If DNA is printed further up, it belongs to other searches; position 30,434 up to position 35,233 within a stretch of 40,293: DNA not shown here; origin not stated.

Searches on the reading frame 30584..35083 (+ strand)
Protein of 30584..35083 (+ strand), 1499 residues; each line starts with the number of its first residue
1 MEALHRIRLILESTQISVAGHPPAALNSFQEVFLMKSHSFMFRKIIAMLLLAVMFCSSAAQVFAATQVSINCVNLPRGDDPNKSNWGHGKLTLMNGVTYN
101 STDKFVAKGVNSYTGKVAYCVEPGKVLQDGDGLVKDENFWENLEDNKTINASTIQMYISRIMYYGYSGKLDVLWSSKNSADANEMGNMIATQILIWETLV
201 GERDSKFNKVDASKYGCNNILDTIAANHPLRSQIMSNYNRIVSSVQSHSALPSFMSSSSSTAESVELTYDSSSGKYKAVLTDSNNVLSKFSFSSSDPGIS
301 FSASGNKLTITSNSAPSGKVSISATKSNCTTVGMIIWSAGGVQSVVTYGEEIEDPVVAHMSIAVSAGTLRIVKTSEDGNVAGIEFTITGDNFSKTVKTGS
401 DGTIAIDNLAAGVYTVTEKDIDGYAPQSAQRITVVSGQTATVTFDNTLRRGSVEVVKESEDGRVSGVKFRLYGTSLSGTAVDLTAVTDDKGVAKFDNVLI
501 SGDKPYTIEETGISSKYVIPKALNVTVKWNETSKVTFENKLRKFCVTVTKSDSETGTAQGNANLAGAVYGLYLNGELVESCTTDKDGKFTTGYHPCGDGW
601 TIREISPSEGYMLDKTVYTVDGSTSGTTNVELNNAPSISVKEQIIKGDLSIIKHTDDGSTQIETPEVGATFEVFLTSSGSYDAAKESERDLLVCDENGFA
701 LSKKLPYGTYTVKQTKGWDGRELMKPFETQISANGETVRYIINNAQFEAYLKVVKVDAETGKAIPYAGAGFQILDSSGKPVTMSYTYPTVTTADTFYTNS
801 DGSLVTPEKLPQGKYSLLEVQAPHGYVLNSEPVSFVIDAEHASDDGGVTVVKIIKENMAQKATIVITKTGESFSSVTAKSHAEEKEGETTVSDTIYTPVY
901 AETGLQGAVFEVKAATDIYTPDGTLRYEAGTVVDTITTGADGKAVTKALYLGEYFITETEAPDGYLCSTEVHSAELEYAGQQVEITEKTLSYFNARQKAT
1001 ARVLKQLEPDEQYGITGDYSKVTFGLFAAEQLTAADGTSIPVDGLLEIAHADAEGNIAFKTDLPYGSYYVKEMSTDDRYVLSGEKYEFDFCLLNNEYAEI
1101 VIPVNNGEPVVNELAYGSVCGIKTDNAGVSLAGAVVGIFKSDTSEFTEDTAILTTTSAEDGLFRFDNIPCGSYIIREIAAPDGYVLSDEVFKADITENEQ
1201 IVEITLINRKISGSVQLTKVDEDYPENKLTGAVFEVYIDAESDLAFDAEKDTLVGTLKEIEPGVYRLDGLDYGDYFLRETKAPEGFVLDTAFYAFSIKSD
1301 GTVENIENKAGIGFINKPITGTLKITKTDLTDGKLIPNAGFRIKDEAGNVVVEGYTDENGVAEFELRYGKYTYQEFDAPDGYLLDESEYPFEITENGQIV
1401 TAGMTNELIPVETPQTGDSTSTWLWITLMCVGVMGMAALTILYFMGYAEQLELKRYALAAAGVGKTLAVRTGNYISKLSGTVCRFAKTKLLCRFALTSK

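Call 26: search_protein_families(library=pfam, proteins=[window:30584-35083:+], max_evalue=0.001)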
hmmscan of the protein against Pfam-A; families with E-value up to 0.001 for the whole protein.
window:30584-35083:+ (1499 aa): 5 families
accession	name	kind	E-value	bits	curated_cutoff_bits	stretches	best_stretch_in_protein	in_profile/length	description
PF17802.7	SpaA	-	8.1e-128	417.4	23.1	10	1321-1407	1-90/91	Prealbumin-like fold domain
PF17210.9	SdrD_B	-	8.1e-14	52.2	29.7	0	1147-1192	34-78/112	SdrD B-like domain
PF13620.12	CarboxypepD_reg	-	6.1e-12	46.2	32.3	1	375-444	9-79/82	Carboxypeptidase regulatory-like domain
PF08341.16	TED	-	2.4e-11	44.4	22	1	117-245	1-100/102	Thioester domain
PF11974.14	bMG3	-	1.1e-06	28.9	34.9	0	1312-1366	4-58/103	Bacterial alpha-2-macroglobulin MG3 domain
